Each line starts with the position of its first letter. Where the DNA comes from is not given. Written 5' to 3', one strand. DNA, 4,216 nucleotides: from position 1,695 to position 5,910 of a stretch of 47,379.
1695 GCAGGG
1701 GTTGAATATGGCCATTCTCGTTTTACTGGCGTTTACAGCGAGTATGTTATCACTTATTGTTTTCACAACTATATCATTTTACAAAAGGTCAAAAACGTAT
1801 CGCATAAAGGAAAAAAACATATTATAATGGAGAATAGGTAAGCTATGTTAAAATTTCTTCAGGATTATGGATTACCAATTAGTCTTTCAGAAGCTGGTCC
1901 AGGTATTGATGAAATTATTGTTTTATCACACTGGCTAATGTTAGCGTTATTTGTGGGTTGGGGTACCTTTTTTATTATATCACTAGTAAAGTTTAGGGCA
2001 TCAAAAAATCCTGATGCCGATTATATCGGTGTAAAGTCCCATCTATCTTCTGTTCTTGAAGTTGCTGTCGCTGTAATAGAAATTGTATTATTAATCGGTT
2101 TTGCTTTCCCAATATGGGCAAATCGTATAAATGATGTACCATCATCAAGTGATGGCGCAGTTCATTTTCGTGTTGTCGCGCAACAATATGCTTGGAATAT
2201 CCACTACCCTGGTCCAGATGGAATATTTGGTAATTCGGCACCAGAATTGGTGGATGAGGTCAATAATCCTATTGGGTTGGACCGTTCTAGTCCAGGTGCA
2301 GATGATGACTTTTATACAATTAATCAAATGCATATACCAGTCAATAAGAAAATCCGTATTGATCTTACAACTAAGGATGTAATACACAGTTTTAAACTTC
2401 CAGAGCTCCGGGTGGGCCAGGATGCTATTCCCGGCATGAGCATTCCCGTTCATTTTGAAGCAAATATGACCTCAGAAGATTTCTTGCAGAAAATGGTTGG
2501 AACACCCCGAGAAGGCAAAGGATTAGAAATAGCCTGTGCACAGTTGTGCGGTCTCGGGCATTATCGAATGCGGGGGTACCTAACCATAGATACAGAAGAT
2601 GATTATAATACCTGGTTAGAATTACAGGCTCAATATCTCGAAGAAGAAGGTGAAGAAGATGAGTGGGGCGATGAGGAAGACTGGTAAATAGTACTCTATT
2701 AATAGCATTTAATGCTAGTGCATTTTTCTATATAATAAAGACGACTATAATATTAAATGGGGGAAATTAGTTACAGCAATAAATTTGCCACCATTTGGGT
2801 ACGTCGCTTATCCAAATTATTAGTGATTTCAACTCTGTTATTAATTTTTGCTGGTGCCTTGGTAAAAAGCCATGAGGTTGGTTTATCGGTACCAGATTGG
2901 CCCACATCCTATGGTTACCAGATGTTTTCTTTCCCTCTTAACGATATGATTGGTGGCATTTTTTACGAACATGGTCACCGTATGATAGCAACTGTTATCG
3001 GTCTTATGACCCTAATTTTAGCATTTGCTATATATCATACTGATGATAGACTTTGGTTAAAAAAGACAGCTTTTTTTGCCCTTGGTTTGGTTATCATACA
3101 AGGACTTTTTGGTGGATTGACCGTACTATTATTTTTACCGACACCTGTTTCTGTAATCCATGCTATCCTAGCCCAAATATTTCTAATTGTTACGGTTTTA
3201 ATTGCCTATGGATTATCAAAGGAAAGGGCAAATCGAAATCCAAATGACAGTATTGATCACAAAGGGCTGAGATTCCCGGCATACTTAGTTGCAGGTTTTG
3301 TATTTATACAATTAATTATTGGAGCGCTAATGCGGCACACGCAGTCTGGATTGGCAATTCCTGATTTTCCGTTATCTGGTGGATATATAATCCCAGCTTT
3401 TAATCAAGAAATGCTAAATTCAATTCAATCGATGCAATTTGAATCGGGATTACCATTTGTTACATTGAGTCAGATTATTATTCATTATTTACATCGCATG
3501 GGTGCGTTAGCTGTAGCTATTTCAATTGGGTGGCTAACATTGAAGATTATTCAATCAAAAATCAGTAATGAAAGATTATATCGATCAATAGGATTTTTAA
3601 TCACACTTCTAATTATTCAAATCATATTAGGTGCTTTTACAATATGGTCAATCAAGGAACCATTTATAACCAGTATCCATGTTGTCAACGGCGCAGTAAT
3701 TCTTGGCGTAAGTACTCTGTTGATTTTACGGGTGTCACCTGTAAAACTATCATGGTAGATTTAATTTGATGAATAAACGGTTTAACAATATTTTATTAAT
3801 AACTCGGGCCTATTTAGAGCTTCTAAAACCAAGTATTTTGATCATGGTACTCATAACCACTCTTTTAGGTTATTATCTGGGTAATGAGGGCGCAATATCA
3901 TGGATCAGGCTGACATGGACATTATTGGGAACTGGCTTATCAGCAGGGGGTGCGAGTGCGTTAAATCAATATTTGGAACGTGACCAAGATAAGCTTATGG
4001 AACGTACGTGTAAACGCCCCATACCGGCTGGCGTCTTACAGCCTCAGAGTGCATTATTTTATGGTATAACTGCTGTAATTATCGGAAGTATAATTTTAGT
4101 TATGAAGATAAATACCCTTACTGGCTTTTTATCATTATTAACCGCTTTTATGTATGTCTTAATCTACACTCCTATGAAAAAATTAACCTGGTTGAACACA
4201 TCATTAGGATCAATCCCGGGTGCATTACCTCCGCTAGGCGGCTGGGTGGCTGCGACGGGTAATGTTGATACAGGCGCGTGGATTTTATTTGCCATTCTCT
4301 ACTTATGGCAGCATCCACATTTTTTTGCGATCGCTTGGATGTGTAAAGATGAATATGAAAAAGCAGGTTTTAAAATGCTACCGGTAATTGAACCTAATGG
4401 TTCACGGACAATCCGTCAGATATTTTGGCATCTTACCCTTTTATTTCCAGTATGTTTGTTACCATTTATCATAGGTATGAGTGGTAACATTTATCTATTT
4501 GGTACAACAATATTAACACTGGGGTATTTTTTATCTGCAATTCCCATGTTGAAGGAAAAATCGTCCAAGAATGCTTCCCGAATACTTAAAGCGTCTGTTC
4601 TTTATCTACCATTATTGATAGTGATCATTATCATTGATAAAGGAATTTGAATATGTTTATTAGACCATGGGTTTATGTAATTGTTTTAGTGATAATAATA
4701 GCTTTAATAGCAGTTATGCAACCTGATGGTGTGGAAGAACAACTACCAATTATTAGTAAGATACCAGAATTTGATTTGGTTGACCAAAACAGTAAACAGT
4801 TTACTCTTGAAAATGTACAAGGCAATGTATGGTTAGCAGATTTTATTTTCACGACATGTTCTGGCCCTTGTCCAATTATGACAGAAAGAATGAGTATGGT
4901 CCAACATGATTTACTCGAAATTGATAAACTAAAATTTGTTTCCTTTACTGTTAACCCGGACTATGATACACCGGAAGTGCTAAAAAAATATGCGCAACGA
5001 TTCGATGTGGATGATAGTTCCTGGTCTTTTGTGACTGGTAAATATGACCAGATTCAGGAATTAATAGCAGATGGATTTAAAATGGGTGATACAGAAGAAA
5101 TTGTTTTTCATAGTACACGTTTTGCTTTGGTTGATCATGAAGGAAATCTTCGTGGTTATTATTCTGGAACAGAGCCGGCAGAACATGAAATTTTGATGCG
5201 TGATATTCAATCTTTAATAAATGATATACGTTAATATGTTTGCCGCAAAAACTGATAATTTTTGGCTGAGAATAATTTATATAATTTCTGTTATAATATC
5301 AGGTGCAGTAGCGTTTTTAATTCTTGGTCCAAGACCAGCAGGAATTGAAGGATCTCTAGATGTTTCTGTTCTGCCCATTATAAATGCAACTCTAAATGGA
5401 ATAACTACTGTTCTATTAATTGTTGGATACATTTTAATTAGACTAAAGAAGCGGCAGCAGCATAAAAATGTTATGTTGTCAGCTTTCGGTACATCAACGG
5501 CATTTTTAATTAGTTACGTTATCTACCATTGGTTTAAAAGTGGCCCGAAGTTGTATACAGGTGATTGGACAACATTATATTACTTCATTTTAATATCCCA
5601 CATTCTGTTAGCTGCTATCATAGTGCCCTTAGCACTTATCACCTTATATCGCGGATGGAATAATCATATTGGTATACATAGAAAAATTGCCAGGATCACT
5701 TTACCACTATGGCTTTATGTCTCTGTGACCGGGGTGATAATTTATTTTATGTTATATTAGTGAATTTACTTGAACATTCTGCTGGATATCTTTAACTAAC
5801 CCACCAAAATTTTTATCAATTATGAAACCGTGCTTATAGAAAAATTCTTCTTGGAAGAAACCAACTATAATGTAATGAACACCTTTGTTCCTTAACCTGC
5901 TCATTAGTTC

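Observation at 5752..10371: Stand-alone 1,539-aa fusion: acyl-AMP/CoA ligase + ~780 aa unknown (kinase-like core) + C-terminal GNAT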

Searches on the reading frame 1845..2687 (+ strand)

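Call 10: search_protein_families(library=pfam, proteins=[window:1845-2687:+], max_evalue=0.001)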
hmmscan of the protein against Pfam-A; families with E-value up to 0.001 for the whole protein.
window:1845-2687:+ (280 aa): 1 family
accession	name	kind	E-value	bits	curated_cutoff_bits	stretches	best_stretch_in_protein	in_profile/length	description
PF00116.26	COX2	-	2.6e-08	34.2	22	1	159-204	45-90/120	Cytochrome C oxidase subunit II, periplasmic domain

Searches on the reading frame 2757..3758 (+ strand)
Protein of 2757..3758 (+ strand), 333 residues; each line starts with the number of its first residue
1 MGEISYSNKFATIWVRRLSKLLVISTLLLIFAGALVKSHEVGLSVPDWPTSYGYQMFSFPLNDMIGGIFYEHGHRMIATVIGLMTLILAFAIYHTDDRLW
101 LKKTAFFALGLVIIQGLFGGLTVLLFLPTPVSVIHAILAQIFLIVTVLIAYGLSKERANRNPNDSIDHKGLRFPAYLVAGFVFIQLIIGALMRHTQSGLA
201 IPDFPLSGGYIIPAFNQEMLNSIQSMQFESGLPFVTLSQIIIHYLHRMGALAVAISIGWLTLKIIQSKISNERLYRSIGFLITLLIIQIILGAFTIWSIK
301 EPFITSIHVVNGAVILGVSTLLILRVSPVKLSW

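Call 10: search_protein_families(library=pfam, proteins=[window:2757-3758:+], max_evalue=0.001)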
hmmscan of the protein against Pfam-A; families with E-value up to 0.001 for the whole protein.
window:2757-3758:+ (333 aa): 1 family
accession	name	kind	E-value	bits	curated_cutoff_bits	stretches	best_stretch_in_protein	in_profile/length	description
PF02628.20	COX15-CtaA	-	3.1e-38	132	29.9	1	19-318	4-320/322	Cytochrome oxidase assembly protein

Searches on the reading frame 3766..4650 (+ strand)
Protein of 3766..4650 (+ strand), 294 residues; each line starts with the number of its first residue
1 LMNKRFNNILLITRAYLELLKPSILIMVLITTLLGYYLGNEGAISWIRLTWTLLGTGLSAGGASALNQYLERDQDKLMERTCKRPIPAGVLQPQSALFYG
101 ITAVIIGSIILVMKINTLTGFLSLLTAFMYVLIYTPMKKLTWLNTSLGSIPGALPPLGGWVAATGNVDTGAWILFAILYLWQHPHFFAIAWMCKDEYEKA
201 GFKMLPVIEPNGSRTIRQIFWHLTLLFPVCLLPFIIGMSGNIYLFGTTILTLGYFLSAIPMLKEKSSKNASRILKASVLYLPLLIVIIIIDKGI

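Call 10: search_protein_families(library=pfam, proteins=[window:3766-4650:+], max_evalue=0.001)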
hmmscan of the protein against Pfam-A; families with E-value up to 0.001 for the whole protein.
window:3766-4650:+ (294 aa): 1 family
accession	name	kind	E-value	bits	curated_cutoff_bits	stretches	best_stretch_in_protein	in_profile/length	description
PF01040.23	UbiA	-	4.4e-58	197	34.2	1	28-274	1-244/250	UbiA prenyltransferase family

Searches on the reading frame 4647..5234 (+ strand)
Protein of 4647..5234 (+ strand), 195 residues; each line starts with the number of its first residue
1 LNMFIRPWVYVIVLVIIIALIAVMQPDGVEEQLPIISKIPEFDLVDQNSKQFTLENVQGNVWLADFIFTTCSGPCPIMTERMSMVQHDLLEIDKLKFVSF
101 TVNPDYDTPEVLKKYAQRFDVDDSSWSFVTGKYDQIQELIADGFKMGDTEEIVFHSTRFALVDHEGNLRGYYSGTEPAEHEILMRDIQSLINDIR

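Call 10: search_protein_families(library=pfam, proteins=[window:4647-5234:+], max_evalue=0.001)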
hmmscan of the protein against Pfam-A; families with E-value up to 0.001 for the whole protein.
window:4647-5234:+ (195 aa): 3 families
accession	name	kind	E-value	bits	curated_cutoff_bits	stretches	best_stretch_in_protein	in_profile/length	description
PF02630.20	SCO1-SenC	-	2.9e-26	92.5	22.8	1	41-167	3-133/134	SCO1/SenC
PF08534.16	Redoxin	-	2e-05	24.9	26.6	1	37-179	4-139/148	Redoxin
PF00578.27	AhpC-TSA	-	0.00097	19.5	26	0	37-120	3-81/124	AhpC/TSA family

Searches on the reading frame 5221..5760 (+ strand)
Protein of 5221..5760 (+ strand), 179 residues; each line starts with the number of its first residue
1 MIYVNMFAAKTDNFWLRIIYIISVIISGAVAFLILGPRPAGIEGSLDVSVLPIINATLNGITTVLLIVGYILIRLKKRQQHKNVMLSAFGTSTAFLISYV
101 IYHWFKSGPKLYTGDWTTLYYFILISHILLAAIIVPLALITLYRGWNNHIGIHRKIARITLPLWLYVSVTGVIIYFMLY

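Call 10: search_protein_families(library=pfam, proteins=[window:5221-5760:+], max_evalue=0.001)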
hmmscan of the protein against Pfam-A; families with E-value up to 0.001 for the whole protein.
window:5221-5760:+ (179 aa): 1 family
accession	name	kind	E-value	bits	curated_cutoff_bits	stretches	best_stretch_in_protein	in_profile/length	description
PF04238.17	DUF420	-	4.4e-42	143.9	30.5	1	51-178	1-130/130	Protein of unknown function (DUF420)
